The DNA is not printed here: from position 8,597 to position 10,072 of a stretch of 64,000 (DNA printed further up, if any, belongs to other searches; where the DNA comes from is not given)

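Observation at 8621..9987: Low-GC single-gene cassette (orphan AAA+ ATPase) bracketed by paired TTACACA repeats, placed between imuB and its small downstream gene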

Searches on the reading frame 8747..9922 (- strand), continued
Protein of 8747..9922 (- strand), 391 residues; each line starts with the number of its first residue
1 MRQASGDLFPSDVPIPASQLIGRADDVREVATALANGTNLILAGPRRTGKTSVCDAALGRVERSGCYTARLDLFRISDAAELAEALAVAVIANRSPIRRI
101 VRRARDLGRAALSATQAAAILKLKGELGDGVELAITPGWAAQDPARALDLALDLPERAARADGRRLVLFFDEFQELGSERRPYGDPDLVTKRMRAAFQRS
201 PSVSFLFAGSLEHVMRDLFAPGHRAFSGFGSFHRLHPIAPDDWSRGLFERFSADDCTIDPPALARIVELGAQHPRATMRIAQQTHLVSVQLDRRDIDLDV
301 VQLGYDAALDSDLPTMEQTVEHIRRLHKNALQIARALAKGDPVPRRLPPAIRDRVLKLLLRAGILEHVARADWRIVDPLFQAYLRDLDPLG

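Call 58: search_protein_representatives(protein=window:8747-9922:-)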
Query: 391 residues. Proteins with E-value up to 0.001 (for the whole library): 1706; up to 1e-10: 633; up to 1e-30: 121. The best 150 are listed.
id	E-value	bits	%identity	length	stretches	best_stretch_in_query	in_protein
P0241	1.5e-145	501.6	62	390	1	1-389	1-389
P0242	6.9e-142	489.5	59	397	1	2-386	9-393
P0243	1.5e-100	353.5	49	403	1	7-388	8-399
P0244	1.8e-98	346.7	67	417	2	1-248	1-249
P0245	2.5e-95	336.3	45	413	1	4-388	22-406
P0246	3.6e-95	335.8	49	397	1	4-385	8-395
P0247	3.8e-95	335.7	46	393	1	1-386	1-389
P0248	2.8e-90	319.7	45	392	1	3-385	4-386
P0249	6.1e-90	318.6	43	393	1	1-388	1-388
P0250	1.4e-89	317.4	42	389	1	2-387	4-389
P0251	1.9e-89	316.9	87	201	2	144-247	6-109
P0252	3.2e-89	316.2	45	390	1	4-385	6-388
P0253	6.9e-87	308.5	45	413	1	2-390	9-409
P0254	2.3e-85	303.5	61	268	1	2-246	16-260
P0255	2.8e-85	303.2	46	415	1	4-391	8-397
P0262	3.2e-78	280.0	40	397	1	8-385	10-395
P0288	4.8e-48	180.7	33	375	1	6-386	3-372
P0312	1.7e-38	149.3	28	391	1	7-384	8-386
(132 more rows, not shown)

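Call 61: search_protein_families(library=pfam, alignment_id=A3, max_evalue=0.01)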
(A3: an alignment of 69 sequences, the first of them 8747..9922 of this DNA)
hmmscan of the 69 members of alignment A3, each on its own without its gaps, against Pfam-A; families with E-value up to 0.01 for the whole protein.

A. member 1, window:8747-9922:- (391 aa): 5 families
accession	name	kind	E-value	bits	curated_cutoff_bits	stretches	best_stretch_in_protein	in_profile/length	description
PF13191.12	AAA_16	-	1.2e-08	36.1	32.6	1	19-178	1-146/167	AAA ATPase domain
PF13173.12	AAA_14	-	0.0011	19.4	27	0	39-76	4-42/129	AAA domain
PF13401.12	AAA_22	-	0.0035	18.1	27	0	38-180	6-97/130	AAA domain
PF01637.24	ATPase_2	-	0.0047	17.2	33.2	1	23-177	4-123/225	ATPase domain predominantly from Archaea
PF20703.3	nSTAND1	-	0.008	16.3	27.1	0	21-178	17-129/379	Novel STAND NTPase 1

B. families by the number of members that match (of 69 scanned): 28 families (the first 25 are shown)
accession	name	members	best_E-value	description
PF13191.12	AAA_16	67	2.1e-12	AAA ATPase domain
PF13173.12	AAA_14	64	2.3e-09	AAA domain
PF01637.24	ATPase_2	62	5.1e-16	ATPase domain predominantly from Archaea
PF13401.12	AAA_22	62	2.5e-09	AAA domain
PF14516.12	AAA_35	26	4.8e-10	AAA-like domain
PF20703.3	nSTAND1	20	1.1e-06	Novel STAND NTPase 1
PF00004.35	AAA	16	1e-05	ATPase family associated with various cellular activities (AAA)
PF13481.12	AAA_25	10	0.00022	AAA domain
PF09820.16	AAA-ATPase_like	9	2.2e-06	Predicted AAA-ATPase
PF12775.13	AAA_7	8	6.7e-05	P-loop containing dynein motor region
PF13338.12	AbiEi_4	6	0.00051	Transcriptional regulator, AbiEi antitoxin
PF20720.3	nSTAND3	5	0.0015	Novel STAND NTPase 3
PF25201.1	nSTAND6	4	0.00013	Novel STAND NTPase 6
PF05673.19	DUF815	4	0.0018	Protein of unknown function (DUF815)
PF24883.2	NPHP3_N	3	0.00013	Nephrocystin 3, N-terminal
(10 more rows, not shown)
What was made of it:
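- Closest known: Archaeal-type ATPase_2. Same: 62 of 69 homologues hit PF01637 (call 61).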

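Call 62: search_solved_structures(query=A3, max_evalue=1)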
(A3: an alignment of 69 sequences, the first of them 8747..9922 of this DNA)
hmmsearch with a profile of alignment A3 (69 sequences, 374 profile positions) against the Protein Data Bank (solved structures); distinct sequences matched with E-value up to 1: 103 (the best 60 are shown).
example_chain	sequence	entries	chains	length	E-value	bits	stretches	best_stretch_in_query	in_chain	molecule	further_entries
2fna_A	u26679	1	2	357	3.6e-13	52.7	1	13-364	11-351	Conserved hypothetical protein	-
2qen_A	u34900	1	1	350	5.4e-12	48.9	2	107-370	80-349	WALKER-TYPE ATPASE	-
1in5_A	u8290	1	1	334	1.8e-06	30.7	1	212-291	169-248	HOLLIDAY JUNCTION DNA HELICASE RUVB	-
1in4_A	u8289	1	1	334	1.8e-06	30.7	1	212-291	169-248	HOLLIDAY JUNCTION DNA HELICASE RUVB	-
1in8_A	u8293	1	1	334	1.9e-06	30.6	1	212-291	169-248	HOLLIDAY JUNCTION DNA HELICASE RUVB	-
1in7_A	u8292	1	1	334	7.5e-06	28.7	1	213-291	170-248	HOLLIDAY JUNCTION DNA HELICASE RUVB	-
1in6_A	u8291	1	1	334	3.2e-05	26.6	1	212-291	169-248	HOLLIDAY JUNCTION DNA HELICASE RUVB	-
1j7k_A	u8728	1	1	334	6.1e-05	25.7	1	212-291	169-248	HOLLIDAY JUNCTION DNA HELICASE RUVB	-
3cmu_A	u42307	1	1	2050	9.2e-05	25.1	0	34-70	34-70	Protein recA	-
3cmt_A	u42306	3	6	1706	0.00073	22.1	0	34-70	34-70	Protein recA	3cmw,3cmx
6k0r_A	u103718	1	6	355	0.0011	21.5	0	25-59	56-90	RuvB-like 1,RuvB-like 1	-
2xsz_A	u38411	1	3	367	0.0012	21.4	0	25-59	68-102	RUVB-LIKE 1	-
1iqp_A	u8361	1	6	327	0.0013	21.3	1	14-61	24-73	RFCS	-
7cte_D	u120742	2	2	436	0.0014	21.2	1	33-62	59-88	Origin recognition complex subunit 4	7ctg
5uj7_C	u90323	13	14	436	0.0014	21.2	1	33-62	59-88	Origin recognition complex subunit 4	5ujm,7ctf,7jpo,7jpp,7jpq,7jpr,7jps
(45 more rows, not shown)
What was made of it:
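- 8747..9922 (-): AAA+ ATPase of 391 aa with a lid and a C-terminal winged helix. Walker A is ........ and Walker B is FFDEF. Family profile against 2FNA, E 3.6e-13 (call 62).
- On ATPase_2 / archaeal-type AAA+ ATPase (PF01637; 2FNA, 2QEN): However, 62 of 69 homologues match at E<0.01 (best 5e-16; call 61), and the family profile hits 2FNA and 2QEN at E 1e-12 to 1e-13 (call 62).
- On Orc1/Cdc6 replication initiators: PDB sequence matches to ORC4 are weak and limited to the P-loop region (call 62).
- Closest known: Archaeal-type ATPase_2. Same: The family profile matches 2FNA along its full length (E 3.6e-13) and 2QEN (E 5.4e-12) (call 62).
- The family profile hits 2FNA along its full length (E 3.6e-13; call 62).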

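Call 63: find_encoding_contigs(protein=P0243, flank=4000, max_places=3)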
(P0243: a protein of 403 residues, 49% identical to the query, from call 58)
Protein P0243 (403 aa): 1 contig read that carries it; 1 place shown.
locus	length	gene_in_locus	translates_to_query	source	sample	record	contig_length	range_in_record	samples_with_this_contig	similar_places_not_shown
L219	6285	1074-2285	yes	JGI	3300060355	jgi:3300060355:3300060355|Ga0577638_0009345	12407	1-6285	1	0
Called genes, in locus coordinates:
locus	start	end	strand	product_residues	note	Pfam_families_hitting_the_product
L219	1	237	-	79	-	?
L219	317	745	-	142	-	-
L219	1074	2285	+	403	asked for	PF13191:AAA_16 (weak), PF13173:AAA_14 (faint), PF13401:AAA_22 (faint)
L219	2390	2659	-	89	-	-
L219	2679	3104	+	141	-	-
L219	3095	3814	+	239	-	PF00005:ABC_tran, PF02463:SMC_N (faint)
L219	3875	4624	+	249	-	PF00005:ABC_tran, PF13304:AAA_21 (faint)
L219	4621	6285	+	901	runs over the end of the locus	PF02687:FtsX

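Call 66: find_encoding_contigs(protein=P0245, flank=3000, max_places=2)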
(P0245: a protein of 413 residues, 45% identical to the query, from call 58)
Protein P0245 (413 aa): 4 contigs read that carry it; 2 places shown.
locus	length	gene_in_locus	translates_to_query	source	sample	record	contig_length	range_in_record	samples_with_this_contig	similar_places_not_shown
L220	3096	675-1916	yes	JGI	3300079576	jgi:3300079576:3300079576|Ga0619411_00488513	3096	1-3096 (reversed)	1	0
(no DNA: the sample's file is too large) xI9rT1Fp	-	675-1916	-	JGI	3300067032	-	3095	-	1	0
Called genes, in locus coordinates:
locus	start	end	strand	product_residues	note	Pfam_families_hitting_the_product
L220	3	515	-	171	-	?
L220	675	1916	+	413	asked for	PF01637:ATPase_2, PF00004:AAA (faint), PF13173:AAA_14 (faint)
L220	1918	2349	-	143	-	-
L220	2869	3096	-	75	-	?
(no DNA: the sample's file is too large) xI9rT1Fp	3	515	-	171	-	?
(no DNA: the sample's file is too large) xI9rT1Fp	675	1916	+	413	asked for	PF01637:ATPase_2, PF00004:AAA (faint), PF13173:AAA_14 (faint)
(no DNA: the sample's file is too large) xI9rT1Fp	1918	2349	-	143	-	-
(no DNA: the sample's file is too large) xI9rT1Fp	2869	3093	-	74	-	?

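Call 67: find_encoding_contigs(protein=P0262, flank=3000, max_places=2)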
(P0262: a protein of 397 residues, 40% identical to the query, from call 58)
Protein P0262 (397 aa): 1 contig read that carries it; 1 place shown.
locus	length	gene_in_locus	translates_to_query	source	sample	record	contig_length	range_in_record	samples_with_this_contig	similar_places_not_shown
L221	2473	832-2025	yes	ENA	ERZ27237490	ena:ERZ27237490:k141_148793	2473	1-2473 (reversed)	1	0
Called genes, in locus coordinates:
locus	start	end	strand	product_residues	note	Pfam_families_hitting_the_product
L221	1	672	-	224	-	?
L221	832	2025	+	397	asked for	PF13191:AAA_16 (weak), PF13401:AAA_22 (faint)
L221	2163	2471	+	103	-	?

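Call 68: find_encoding_contigs(protein=P0288, flank=3000, max_places=2)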
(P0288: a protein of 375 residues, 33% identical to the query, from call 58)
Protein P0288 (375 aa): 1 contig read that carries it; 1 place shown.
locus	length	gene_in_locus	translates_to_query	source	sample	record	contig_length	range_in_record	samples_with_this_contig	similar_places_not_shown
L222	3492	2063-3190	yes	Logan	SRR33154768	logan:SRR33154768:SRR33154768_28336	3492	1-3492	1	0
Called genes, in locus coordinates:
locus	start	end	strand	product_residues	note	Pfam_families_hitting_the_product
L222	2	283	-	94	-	?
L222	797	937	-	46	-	-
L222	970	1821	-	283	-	PF07670:Gate, PF07664:FeoB_C, PF07670:Gate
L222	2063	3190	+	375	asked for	PF01637:ATPase_2, PF13191:AAA_16 (weak), PF13173:AAA_14 (faint)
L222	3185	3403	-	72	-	-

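Call 69: find_encoding_contigs(protein=P0312, flank=3000, max_places=2)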
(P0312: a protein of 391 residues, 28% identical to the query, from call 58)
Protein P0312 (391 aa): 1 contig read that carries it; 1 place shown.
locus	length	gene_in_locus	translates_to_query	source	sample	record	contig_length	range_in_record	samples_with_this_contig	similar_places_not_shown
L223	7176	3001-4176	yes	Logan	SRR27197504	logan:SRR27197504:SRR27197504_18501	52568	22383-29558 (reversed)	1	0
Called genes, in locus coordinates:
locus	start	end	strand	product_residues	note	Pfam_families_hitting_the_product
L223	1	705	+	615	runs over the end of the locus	PF01145:Band_7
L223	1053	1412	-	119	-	-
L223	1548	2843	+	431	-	PF13671:AAA_33, PF00149:Metallophos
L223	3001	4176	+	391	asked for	PF01637:ATPase_2, PF13191:AAA_16 (weak), PF14516:AAA_35 (faint), PF13173:AAA_14 (faint)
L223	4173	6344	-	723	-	PF01751:Toprim, PF01131:Topoisom_bac, PF13342:Toprim_Crpt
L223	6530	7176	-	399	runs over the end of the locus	PF13521:AAA_28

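Call 71: predict_structure(alignment_id=A3)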
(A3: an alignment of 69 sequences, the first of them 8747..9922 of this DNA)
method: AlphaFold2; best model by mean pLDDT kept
length: 391 residues; sequences in the alignment: 69
mean_pLDDT: 95.9   pTM: 0.92
mean pLDDT of the five models: 95.9, 94.6, 94.6, 94.3, 94.0
residues with pLDDT >= 90: 354; 70-90: 35; 50-70: 2; < 50: 0
segments of 3 or more residues with pLDDT < 50: none
pLDDT, mean of each block of 10 residues (from residue 1): 97 96 98 98 96 98 98 98 97 91 83 85 92 90 97 98 98 97 97 98 98 96 98 98 98 98 98 98 99 98 98 97 97 97 95 96 93 96 90 54
secondary structure, 60 per line:
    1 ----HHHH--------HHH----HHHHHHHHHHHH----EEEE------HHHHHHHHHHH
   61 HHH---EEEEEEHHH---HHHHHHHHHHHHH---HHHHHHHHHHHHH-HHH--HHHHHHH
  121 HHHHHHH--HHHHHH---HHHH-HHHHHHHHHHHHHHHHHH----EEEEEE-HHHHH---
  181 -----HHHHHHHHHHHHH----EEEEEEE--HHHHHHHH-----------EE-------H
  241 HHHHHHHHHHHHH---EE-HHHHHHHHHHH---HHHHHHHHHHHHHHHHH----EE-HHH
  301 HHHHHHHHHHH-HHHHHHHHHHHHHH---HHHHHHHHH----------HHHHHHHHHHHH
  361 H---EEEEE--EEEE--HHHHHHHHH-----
elements in order: H5-8 H24-35 E40-43 H50-63 E67-72 H79-91 H95-107 H114-127 H130-135 H139-142 H144-161 E166-171 H173-177 H186-198 E203-209 H212-219 H240-253 H260-270 H274-290 H298-311 H313-326 H330-338 H349-361 E365-369 E372-375 H378-386
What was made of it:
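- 8747..9922 (-): AF2 pLDDT 95.9 (call 71).
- On ATPase_2 / archaeal-type AAA+ ATPase (PF01637; 2FNA, 2QEN): AF2 pLDDT 95.9 and pTM 0.92 (call 71).
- Tried and rejected: I replaced it with a deeper alignment (call 71).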

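Call 75: fold_search(model_id=the predicted structure, library=pdb)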
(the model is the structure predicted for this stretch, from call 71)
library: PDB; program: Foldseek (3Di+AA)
matches with E <= 10: 1558; with E <= 0.001: 682
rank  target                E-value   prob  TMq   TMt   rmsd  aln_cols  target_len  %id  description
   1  2qen                  2.1e-11  1.00  0.70  0.77   4.6       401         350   16  The walker-type atpase paby2304 of pyrococcus abyssi (released 2008-07-01)
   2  2fna_A                3.0e-10  1.00  0.64  0.70   4.7       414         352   14  Crystal structure of an archaeal aaa+ atpase (sso1545) from sulfolobus solfataricus p2 at 2.00 A resolution (released 2006-02-07)
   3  2qby_A                3.0e-09  1.00  0.53  0.56   8.6       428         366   13  Crystal structure of a heterodimer of Cdc6/Orc1 initiators bound to origin DNA (from S. solfataricus) (released 2007-09-11)
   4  1w5t_A                1.1e-08  1.00  0.57  0.56   6.3       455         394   16  Structure of the Aeropyrum Pernix ORC2 protein (ADPNP-ADP complexes) (released 2004-10-05)
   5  1w5s_A                1.4e-08  1.00  0.55  0.55   6.9       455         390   16  Structure of the Aeropyrum Pernix ORC2 protein (ADP form) (released 2004-10-05)
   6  1w5t_C                1.8e-08  1.00  0.52  0.52  11.9       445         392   15  Structure of the Aeropyrum Pernix ORC2 protein (ADPNP-ADP complexes) (released 2004-10-05)
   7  1w5s_B                2.5e-08  1.00  0.56  0.55   7.2       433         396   15  Structure of the Aeropyrum Pernix ORC2 protein (ADP form) (released 2004-10-05)
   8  1fnn_A                3.1e-08  1.00  0.49  0.50  10.9       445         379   14  CRYSTAL STRUCTURE OF CDC6P FROM PYROBACULUM AEROPHILUM (released 2000-10-04)
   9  2qby_B                9.3e-08  1.00  0.50  0.53   9.9       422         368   15  Crystal structure of a heterodimer of Cdc6/Orc1 initiators bound to origin DNA (from S. solfataricus) (released 2007-09-11)
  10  9emc_D                1.6e-07  1.00  0.46  0.52   8.8       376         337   13  RUVBL1/2 in complex with ATP (released 2024-05-15)
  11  9ema_D                2.4e-07  1.00  0.46  0.52   9.3       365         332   14  RUVBL1/2 in complex with ATP and CB-6644 inhibitor (released 2024-05-15)
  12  9pf1_C                2.8e-07  1.00  0.41  0.42   7.4       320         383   12  Nub1/Fat10-processing human 26S proteasome with Rpt4 at top of spiral staircase (AAA+ motor locally refined) (released 2025-11-19)
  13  8efy_K                3.8e-07  1.00  0.45  0.55   8.0       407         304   14  Structure of double homo-hexameric AAA+ ATPase RuvB motors (released 2023-05-10)
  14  3pfi_B                3.8e-07  1.00  0.44  0.57   8.2       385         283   14  2.7 Angstrom resolution crystal structure of a probable holliday junction DNA helicase (ruvB) from Campylobacter jejun (released 2010-11-10)
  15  9e8k_C                4.0e-07  1.00  0.42  0.45   8.2       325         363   13  Nub1/Fat10-processing human 26S proteasome with Rpt6 at top of spiral staircase (AAA+ motor locally refined) (released 2024-12-04)
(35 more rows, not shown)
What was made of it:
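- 8747..9922 (-): Foldseek 2QEN TM 0.70/0.77 (call 75).
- On ATPase_2 / archaeal-type AAA+ ATPase (PF01637; 2FNA, 2QEN): Foldseek 2QEN TM 0.70/0.77 and 2FNA 0.64/0.70 (call 75).
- Closest known: Archaeal-type ATPase_2. Same: TM-scores are 0.64-0.77 (call 75).
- Closest known: Archaeal Orc1/Cdc6 initiators. Same: Next-best fold matches, TM about 0.5-0.57 (call 75).
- Best matches are 2QEN and 2FNA (TM 0.64-0.77), then DNA-bound Orc1/Cdc6 (call 75). Orc1/Cdc6 are among the best fold matches (call 75).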

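Call 77: find_encoding_contigs(protein=P0241, flank=3000, max_places=2)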
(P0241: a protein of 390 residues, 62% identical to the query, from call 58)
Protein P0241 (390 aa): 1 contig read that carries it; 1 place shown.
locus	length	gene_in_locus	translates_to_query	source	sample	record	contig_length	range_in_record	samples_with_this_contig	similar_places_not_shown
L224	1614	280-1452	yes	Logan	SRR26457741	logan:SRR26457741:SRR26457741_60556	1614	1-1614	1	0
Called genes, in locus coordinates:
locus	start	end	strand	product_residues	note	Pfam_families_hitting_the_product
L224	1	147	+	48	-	?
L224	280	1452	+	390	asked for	PF13191:AAA_16, PF13173:AAA_14 (faint)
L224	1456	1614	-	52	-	?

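Call 78: find_encoding_contigs(protein=P0249, flank=3000, max_places=2)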
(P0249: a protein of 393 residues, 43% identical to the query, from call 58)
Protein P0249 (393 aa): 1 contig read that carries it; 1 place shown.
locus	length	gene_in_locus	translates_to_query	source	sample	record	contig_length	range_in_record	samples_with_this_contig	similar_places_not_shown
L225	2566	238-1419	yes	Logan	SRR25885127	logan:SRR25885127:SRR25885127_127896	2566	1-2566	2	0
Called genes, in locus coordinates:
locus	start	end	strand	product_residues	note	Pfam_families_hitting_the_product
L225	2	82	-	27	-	?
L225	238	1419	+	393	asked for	PF13191:AAA_16 (weak), PF13401:AAA_22 (weak)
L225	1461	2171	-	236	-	-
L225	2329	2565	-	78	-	?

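Call 94: find_related_loci(query=A5, collection=viral_contigs, flank=1500)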
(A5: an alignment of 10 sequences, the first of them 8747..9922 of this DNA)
Query A5 (391 aa) in viral_contigs; peptide patterns used: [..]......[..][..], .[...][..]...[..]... (x = any residue, [..] = any of these).
25 stretches matched a pattern, but none encodes a relative of the query by tblastn (E <= 1e-3).
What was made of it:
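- On Known anti-phage defence systems (PADLOC): No relatives in IMG/VR (call 94).
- Tried and rejected: No relatives of the ATPase in IMG/VR (call 94).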
